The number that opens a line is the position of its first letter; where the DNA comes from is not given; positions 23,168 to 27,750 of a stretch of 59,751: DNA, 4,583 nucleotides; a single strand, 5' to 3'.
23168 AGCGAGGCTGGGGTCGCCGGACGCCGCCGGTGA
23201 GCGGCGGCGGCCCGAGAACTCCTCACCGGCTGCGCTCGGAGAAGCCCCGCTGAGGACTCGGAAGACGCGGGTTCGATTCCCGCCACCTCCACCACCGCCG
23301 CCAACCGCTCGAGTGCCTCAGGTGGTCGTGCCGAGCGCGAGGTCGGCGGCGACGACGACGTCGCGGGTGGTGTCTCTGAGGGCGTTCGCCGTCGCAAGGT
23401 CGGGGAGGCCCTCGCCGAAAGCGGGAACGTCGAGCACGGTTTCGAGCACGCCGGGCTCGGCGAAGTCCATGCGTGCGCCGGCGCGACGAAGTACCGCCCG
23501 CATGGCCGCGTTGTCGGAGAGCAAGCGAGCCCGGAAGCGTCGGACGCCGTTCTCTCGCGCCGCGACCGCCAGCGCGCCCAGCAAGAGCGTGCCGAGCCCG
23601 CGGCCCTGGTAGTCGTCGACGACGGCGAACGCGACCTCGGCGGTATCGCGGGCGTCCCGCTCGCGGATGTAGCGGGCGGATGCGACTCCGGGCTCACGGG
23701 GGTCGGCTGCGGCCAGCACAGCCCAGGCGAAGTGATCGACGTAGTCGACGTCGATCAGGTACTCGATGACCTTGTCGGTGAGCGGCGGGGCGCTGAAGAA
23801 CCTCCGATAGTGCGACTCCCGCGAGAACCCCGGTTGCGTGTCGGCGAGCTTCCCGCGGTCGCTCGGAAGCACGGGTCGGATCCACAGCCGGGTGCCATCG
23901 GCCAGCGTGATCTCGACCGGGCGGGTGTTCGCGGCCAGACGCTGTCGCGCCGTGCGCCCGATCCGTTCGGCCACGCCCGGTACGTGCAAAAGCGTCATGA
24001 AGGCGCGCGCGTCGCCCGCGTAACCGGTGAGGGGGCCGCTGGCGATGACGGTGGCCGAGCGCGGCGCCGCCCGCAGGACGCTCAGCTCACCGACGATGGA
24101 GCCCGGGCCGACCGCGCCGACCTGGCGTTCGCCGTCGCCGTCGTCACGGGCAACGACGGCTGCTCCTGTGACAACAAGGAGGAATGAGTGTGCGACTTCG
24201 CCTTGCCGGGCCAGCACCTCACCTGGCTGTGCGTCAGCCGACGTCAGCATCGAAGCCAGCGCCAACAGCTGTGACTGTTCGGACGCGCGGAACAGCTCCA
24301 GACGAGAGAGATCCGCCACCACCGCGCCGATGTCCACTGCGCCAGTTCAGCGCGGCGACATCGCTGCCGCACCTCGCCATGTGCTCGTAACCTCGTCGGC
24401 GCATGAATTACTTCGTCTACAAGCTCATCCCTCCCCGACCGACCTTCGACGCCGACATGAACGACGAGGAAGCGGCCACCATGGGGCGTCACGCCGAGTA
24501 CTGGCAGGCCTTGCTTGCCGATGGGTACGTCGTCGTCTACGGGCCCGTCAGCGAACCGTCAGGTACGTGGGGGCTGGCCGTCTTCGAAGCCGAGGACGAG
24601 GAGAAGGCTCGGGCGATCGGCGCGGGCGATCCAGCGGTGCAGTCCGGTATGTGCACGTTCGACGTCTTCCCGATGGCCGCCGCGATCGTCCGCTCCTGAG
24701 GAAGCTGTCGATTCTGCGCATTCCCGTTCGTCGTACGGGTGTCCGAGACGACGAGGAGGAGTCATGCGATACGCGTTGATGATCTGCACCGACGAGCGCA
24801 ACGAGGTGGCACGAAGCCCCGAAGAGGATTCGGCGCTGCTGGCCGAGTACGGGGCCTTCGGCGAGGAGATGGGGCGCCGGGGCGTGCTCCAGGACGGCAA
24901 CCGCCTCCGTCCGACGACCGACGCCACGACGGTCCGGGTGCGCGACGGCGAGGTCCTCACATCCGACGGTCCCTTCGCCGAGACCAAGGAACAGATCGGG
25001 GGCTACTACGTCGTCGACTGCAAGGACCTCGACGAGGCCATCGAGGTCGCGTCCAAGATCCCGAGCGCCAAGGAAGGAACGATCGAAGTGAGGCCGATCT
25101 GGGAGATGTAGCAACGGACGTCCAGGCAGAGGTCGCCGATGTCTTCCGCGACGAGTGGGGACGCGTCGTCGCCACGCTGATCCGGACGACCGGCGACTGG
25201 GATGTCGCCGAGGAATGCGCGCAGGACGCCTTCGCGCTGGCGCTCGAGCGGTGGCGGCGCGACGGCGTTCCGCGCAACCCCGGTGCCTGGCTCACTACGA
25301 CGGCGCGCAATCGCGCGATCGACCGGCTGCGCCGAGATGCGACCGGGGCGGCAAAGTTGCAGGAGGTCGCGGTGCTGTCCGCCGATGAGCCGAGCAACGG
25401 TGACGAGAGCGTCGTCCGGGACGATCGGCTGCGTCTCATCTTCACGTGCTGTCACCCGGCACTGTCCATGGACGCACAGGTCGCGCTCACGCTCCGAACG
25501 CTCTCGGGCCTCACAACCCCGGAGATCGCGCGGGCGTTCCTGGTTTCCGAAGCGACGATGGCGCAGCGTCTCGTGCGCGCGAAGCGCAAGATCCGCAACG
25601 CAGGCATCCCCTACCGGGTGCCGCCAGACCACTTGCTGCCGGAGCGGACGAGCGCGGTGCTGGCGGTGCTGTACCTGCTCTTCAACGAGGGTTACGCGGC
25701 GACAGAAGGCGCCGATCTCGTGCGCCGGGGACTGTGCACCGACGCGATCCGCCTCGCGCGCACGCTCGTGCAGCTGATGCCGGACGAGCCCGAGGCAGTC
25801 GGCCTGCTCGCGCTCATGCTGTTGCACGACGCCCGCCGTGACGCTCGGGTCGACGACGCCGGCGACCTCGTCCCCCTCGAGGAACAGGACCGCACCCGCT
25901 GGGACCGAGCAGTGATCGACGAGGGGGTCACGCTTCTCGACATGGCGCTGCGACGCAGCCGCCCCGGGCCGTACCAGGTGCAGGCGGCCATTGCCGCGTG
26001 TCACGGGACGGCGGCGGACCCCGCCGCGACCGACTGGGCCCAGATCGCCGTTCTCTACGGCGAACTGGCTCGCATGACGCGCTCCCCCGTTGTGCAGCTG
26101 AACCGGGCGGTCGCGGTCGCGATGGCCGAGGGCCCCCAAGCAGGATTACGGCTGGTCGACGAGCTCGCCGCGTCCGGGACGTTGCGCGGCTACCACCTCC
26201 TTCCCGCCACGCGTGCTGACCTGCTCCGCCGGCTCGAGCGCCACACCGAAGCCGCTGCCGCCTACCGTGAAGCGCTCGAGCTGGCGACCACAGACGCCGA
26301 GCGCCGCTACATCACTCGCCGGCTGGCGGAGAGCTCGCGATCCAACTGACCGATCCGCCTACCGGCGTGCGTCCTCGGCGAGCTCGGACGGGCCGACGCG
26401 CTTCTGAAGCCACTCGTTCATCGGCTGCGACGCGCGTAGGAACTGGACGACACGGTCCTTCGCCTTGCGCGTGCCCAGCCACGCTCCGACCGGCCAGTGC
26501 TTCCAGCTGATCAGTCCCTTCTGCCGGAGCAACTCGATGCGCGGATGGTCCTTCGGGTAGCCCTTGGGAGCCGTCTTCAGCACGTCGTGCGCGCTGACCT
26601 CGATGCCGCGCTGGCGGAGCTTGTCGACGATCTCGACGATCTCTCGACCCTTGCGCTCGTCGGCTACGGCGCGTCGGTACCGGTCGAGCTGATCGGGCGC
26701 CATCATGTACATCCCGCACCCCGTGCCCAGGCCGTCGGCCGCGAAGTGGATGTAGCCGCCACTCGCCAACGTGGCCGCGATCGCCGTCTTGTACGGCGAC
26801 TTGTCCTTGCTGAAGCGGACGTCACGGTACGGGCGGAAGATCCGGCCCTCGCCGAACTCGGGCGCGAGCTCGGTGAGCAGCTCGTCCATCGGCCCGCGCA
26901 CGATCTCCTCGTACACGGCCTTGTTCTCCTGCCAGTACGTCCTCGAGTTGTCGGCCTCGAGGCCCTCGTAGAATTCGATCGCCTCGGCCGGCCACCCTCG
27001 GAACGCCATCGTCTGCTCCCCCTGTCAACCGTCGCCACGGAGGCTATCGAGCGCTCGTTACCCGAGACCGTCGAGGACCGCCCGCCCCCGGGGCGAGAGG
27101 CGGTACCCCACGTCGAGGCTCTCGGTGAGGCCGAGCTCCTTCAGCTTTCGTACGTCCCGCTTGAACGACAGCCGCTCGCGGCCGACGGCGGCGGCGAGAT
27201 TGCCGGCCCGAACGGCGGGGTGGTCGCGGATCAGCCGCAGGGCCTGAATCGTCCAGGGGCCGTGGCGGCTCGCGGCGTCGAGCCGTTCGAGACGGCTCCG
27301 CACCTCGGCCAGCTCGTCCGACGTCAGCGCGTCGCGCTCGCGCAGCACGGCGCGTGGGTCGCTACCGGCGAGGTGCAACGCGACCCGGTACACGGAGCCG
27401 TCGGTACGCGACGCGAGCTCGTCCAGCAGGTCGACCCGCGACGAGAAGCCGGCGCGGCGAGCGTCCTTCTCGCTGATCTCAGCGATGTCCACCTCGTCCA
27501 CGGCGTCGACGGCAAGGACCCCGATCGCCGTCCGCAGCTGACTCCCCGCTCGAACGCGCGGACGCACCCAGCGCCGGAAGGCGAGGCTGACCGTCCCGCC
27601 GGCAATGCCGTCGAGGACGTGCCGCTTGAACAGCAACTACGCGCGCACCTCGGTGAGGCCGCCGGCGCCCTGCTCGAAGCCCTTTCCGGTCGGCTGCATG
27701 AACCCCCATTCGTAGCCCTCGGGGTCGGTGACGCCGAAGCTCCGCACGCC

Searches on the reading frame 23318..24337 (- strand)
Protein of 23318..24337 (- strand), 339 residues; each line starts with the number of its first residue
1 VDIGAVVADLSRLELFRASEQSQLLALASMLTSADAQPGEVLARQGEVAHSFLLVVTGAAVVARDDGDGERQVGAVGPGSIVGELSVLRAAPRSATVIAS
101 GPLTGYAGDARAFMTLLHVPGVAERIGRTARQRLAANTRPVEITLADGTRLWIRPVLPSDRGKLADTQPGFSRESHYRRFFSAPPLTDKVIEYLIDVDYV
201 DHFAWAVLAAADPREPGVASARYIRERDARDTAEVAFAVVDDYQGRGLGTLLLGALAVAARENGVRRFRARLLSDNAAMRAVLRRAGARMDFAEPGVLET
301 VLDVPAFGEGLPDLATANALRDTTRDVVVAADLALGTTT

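Call 23: search_protein_families(library=pfam, proteins=[window:23318-24337:-], max_evalue=0.001)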
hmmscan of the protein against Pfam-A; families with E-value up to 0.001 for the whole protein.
window:23318-24337:- (339 aa): 4 families
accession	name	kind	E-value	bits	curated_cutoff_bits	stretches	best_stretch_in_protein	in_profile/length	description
PF00027.35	cNMP_binding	-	1.6e-15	57.2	27.5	1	37-117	5-86/89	Cyclic nucleotide-binding domain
PF13302.13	Acetyltransf_3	-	5.5e-13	50.2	25.4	1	150-289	1-138/138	Acetyltransferase (GNAT) domain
PF00583.31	Acetyltransf_1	-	1.3e-08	35.6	20.7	1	206-287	37-115/116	Acetyltransferase (GNAT) family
PF13508.13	Acetyltransf_7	-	2.9e-05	24.8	27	1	218-278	17-73/84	Acetyltransferase (GNAT) domain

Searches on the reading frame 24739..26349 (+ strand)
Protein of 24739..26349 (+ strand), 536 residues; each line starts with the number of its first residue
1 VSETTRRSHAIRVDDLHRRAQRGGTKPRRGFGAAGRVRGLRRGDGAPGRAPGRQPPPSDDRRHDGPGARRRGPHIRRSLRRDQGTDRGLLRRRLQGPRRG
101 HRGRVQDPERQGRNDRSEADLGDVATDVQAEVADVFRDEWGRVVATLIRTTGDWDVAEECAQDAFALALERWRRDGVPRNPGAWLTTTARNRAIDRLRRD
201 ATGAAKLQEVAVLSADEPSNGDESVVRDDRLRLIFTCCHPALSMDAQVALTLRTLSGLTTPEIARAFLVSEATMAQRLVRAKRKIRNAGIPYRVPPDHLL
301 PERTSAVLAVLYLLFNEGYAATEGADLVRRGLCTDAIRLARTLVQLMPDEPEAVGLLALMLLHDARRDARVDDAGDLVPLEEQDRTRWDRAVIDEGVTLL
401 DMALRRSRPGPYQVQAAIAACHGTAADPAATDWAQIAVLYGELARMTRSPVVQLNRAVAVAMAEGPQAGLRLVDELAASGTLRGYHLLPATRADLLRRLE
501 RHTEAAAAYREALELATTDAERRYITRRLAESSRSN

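Call 23: search_protein_families(library=pfam, proteins=[window:24739-26349:+], max_evalue=0.001)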
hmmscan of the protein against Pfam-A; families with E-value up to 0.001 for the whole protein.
window:24739-26349:+ (536 aa): 5 families
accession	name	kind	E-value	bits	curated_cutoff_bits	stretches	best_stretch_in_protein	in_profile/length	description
PF20239.3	DUF6596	-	7.7e-40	135.7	27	1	303-403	1-101/102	Family of unknown function (DUF6596)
PF04542.20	Sigma70_r2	-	1.1e-10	41.6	24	1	142-200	8-68/71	Sigma-70 region 2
PF08281.18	Sigma70_r4_2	-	1.3e-09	38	25.7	1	234-285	3-54/54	Sigma-70, region 4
PF13424.12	TPR_12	-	2.9e-05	24.6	30.1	0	492-517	9-34/77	Tetratricopeptide repeat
PF07719.23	TPR_2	-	7.3e-05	23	27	0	491-517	6-32/34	Tetratricopeptide repeat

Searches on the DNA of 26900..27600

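Call 8: search_rna_families(source=window, start=26900, end=27600, threshold=evalue, max_evalue=10)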
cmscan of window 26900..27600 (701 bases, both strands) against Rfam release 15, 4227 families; matches with E-value up to 10: 4.
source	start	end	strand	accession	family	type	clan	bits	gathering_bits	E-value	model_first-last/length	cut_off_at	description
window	27386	27468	+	RF01781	ASdes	Gene; sRNA;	-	15.9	40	1.2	1-68/68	no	ASdes TB sRNA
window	27322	27342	+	RF01793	ffh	Gene; sRNA;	-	15.7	35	3.8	20-40/52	no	ffh sRNA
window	27166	27215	+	RF03006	M23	Gene; sRNA;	-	15.7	41.2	4.6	1-53/53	no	M23 RNA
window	27013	27041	+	RF01973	H19_2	Gene; lncRNA;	-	12.5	50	1.7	1-69/69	no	H19 conserved region 2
